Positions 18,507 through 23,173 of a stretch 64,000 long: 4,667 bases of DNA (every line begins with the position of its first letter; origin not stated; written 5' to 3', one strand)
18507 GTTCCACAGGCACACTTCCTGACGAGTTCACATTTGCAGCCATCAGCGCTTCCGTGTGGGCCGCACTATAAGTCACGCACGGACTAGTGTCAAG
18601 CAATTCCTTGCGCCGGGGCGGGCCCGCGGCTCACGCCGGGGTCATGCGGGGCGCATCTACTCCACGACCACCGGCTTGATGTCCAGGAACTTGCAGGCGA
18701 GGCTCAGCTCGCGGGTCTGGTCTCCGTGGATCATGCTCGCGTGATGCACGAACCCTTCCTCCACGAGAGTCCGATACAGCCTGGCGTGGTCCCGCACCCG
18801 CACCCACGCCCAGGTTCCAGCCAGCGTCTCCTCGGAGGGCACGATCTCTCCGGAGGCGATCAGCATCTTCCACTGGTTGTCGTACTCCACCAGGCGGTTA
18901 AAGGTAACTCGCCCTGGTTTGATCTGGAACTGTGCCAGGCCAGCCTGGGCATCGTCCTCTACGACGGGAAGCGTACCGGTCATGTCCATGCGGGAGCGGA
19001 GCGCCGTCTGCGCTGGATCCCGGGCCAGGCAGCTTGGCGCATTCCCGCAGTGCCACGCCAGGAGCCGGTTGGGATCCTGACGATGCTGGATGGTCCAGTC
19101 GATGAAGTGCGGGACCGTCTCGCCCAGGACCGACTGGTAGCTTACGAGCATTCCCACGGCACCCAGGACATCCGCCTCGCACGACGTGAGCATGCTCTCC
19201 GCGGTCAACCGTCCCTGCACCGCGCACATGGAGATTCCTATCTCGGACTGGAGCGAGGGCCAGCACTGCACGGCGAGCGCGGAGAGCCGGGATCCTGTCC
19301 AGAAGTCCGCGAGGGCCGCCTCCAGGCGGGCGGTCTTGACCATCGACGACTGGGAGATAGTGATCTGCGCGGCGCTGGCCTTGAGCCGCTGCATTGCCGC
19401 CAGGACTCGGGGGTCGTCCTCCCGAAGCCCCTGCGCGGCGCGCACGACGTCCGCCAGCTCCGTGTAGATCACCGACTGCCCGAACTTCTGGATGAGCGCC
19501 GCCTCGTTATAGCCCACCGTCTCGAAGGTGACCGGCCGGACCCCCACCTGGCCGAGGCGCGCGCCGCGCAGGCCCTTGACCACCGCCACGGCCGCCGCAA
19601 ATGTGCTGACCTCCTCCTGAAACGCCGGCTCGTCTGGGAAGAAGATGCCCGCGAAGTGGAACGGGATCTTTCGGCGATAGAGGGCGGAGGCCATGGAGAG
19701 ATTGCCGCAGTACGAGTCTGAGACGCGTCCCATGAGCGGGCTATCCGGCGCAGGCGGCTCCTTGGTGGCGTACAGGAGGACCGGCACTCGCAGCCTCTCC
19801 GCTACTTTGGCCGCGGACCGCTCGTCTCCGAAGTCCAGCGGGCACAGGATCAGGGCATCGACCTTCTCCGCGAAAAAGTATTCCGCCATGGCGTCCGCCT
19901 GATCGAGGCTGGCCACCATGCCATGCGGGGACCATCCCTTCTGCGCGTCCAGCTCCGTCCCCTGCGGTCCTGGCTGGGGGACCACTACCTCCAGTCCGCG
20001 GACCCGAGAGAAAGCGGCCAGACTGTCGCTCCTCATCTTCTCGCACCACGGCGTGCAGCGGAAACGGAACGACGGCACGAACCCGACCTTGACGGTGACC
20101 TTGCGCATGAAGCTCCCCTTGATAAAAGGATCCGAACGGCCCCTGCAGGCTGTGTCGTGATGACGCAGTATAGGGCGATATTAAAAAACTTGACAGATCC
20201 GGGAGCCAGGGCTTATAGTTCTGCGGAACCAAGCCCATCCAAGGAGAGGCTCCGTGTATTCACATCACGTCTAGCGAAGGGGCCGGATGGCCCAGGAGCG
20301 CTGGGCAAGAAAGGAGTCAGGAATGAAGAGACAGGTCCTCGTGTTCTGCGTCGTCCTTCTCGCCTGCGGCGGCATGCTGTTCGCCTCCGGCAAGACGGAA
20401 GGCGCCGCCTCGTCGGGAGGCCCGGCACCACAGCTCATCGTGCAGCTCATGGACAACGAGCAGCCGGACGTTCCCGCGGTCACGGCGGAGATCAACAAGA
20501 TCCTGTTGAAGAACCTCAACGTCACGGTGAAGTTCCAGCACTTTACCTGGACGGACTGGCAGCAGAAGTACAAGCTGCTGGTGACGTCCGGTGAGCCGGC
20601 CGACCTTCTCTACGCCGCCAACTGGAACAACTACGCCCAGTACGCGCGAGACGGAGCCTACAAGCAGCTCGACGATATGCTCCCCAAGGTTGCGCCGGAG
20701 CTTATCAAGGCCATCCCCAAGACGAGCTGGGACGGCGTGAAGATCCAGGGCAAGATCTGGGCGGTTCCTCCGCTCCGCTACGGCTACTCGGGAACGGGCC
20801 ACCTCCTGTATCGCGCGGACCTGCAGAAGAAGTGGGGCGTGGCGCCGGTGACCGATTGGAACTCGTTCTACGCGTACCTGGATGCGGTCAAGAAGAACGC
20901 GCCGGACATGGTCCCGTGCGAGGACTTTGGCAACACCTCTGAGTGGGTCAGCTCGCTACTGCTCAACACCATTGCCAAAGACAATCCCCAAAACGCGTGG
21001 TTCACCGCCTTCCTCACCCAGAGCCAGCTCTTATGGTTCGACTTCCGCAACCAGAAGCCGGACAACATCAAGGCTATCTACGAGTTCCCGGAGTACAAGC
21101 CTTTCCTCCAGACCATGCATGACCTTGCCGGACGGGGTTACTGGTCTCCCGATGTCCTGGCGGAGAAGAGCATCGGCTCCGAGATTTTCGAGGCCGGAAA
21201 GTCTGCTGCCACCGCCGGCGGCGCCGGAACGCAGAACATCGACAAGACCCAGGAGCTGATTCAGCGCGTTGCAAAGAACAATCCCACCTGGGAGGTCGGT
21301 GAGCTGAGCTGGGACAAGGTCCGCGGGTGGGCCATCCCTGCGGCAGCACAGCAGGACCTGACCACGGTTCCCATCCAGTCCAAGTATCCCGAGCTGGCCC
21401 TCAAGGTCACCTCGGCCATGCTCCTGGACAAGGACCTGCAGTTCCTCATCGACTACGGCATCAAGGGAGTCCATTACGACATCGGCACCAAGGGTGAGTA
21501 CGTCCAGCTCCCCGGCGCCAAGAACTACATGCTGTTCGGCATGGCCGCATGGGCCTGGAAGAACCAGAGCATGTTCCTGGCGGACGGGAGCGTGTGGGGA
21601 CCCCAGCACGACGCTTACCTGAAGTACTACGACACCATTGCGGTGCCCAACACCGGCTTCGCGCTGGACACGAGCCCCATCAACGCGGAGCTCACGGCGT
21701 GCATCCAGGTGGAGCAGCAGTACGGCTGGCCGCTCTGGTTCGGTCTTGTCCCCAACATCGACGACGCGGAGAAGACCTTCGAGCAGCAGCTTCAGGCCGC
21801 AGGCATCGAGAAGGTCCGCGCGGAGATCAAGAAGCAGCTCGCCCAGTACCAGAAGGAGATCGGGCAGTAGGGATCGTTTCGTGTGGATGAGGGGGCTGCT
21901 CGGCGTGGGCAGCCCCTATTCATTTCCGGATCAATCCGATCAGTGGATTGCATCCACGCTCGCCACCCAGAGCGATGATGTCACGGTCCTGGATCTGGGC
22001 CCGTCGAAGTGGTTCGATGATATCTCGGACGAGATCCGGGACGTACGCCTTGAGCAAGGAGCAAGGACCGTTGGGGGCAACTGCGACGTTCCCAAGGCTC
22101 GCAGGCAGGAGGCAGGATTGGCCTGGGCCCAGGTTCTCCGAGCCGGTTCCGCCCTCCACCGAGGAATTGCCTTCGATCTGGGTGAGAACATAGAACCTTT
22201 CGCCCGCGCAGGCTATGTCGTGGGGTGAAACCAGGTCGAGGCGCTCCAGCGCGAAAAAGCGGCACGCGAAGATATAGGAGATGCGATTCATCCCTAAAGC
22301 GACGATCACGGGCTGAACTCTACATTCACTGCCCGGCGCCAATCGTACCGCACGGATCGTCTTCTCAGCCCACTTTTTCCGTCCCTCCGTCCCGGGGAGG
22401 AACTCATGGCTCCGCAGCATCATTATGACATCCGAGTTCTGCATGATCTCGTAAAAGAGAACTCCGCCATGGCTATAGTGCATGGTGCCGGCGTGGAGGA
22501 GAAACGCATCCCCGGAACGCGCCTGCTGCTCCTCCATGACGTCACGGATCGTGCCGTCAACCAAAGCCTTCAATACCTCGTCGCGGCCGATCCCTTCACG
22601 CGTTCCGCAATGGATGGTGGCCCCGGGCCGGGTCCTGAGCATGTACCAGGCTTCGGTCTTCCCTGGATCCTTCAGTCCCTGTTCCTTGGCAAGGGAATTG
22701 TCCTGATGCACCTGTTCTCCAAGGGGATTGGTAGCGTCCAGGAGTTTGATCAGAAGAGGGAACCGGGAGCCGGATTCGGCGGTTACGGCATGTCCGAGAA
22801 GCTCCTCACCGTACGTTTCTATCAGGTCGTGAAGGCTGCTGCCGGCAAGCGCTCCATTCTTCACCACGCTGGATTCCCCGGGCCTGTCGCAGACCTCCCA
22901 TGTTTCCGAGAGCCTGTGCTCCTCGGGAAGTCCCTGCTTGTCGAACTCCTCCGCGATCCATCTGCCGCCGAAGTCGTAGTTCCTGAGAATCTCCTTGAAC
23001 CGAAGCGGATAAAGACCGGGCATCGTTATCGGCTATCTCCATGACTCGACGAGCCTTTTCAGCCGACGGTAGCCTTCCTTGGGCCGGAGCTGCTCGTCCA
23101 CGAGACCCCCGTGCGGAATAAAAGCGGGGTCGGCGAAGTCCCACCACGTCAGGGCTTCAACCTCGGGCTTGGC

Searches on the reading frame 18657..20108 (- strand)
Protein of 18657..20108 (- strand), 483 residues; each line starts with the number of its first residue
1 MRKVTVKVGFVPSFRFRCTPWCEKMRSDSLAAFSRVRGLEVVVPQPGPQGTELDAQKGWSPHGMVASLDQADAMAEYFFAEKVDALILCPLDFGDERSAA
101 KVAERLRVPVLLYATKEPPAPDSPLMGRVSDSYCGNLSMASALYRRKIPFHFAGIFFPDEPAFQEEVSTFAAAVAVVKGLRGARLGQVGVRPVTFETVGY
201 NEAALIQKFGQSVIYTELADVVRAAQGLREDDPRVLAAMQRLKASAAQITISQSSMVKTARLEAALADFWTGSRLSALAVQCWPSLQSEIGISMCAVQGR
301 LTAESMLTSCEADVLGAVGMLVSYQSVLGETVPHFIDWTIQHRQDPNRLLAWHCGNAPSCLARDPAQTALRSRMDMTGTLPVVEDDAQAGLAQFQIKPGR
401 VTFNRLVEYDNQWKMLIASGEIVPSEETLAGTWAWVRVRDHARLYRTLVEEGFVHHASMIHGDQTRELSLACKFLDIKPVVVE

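Call 7: search_protein_families(library=pfam, proteins=[window:18657-20108:-])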
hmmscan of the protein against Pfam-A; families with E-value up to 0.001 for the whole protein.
window:18657-20108:- (483 aa): 1 family
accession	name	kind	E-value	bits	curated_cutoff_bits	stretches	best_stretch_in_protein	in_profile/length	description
PF02952.23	Fucose_iso_C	-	5.2e-10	39.6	29.3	1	353-478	3-138/143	L-fucose isomerase, C-terminal domain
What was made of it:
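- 18657..20108 (-): L-fucose-isomerase-like aldose-ketose isomerase, 483 aa. Pfam Fucose_iso_C (call 7).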

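Call 9: search_protein_families(library=ncbifam, proteins=[window:18657-20108:-], max_evalue=0.00001)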
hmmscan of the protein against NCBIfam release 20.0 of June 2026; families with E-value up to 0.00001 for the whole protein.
window:18657-20108:- (483 aa): 1 family
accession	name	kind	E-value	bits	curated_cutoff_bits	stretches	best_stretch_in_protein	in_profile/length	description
NF048012.1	SlpQosIsomSftI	equivalog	1.6e-44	152.4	700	1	57-480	36-441/443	sulfoquinovose isomerase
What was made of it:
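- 18657..20108 (-): The best NCBIfam hit is sulfoquinovose isomerase SftI at 152 bits against a 700 cut-off, over the full length (call 9).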

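Call 33: search_solved_structures(query=window:18657-20108:-, max_evalue=0.001)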
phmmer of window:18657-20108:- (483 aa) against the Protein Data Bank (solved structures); distinct sequences matched with E-value up to 0.001: 0.

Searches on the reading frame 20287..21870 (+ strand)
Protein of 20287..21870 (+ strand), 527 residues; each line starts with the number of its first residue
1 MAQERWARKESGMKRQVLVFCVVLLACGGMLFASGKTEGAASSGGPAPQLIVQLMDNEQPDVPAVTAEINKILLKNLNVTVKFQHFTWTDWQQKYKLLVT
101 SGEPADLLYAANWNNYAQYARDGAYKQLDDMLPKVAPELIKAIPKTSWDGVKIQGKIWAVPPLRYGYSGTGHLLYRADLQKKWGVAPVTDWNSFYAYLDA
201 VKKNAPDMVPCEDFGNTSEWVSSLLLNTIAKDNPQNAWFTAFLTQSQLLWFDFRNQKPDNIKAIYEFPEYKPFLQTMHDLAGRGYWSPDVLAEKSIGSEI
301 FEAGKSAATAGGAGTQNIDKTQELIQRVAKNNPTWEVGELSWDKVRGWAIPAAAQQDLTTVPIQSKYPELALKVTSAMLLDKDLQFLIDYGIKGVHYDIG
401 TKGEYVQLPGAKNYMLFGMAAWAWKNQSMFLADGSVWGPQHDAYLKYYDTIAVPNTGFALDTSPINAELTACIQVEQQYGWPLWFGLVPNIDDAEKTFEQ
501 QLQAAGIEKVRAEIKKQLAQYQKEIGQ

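Call 7: search_protein_families(library=pfam, proteins=[window:20287-21870:+])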
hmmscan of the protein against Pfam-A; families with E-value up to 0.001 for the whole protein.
window:20287-21870:+ (527 aa): 2 families
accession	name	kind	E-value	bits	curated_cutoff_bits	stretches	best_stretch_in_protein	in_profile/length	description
PF12010.13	DUF3502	-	2e-17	63.8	24.4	1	456-523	3-69/69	Domain of unknown function (DUF3502)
PF01547.30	SBP_bac_1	-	5.6e-09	36.8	26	1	75-352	19-285/307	Bacterial extracellular solute-binding protein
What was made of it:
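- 20287..21870 (+): ABC transporter solute-binding protein (SBP_bac_1 plus DUF3502). Pfam (call 7).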

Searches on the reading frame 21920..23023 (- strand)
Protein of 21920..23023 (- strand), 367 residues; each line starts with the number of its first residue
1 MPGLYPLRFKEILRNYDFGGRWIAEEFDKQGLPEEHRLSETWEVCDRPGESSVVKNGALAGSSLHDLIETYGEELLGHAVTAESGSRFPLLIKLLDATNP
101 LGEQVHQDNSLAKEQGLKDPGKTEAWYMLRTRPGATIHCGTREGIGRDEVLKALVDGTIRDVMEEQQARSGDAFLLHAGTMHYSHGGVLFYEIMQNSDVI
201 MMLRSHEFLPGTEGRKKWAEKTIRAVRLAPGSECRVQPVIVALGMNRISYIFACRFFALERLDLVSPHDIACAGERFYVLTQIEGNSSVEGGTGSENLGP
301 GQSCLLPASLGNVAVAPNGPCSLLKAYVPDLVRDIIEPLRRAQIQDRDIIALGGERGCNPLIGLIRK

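Call 7: search_protein_families(library=pfam, proteins=[window:21920-23023:-])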
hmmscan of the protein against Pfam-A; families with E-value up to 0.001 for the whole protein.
window:21920-23023:- (367 aa): 2 families
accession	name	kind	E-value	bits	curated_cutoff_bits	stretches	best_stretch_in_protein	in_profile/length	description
PF20511.4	PMI_typeI_cat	-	1.8e-08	35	22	1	9-120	4-115/143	Phosphomannose isomerase type I, catalytic domain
PF21621.3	MPI_cupin_dom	-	1.9e-08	34.6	27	1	252-323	7-74/79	Mannose-6-phosphate isomerase, cupin domain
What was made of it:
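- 21920..23023 (-): Phosphomannose-isomerase-like cupin protein. It is an accessory gene that recurs in some related clusters. Pfam PMI_typeI_cat and MPI_cupin_dom (call 7).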

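Call 9: search_protein_families(library=ncbifam, proteins=[window:21920-23023:-], max_evalue=0.00001)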
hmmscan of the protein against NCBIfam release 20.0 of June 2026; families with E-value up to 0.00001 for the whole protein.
window:21920-23023:- (367 aa): 2 families
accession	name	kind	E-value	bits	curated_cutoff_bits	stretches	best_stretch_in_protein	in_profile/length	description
TIGR00218.1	manA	equivalog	1.3e-24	87.1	116.2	2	11-114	9-106/359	mannose-6-phosphate isomerase, class I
NF011710.0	PRK15131.1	equivalog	4.6e-12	45.5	571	1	11-113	6-106/391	mannose-6-phosphate isomerase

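Call 34: search_solved_structures(query=window:21920-23023:-, max_evalue=0.001)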
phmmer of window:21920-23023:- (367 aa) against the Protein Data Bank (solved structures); distinct sequences matched with E-value up to 0.001: 10.
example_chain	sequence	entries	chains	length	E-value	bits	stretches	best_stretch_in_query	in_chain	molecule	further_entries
1qwr_A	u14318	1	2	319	2.6e-20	76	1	11-327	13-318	Mannose-6-phosphate isomerase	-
1zx5_A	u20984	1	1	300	3e-13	52.7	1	11-207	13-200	mannosephosphate isomerase, putative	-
2wfp_A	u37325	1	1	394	4.5e-05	25.8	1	13-109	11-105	MANNOSE-6-PHOSPHATE ISOMERASE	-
5zt5_A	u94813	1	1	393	4.6e-05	25.8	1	13-109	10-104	Mannose-6-phosphate isomerase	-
3h1m_A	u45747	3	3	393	4.6e-05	25.8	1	13-109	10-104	Mannose-6-phosphate isomerase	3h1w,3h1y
5zuy_A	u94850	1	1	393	4.6e-05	25.8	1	13-109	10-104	Mannose-6-phosphate isomerase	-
5zvu_A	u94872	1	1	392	4.7e-05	25.8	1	13-109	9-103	Mannose-6-phosphate isomerase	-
5zvr_A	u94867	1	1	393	4.9e-05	25.7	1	13-109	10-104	Mannose-6-phosphate isomerase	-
5zv0_A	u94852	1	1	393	0.00014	24.2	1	13-109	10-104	Mannose-6-phosphate isomerase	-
5zt6_A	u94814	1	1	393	0.00023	23.5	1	13-109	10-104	Mannose-6-phosphate isomerase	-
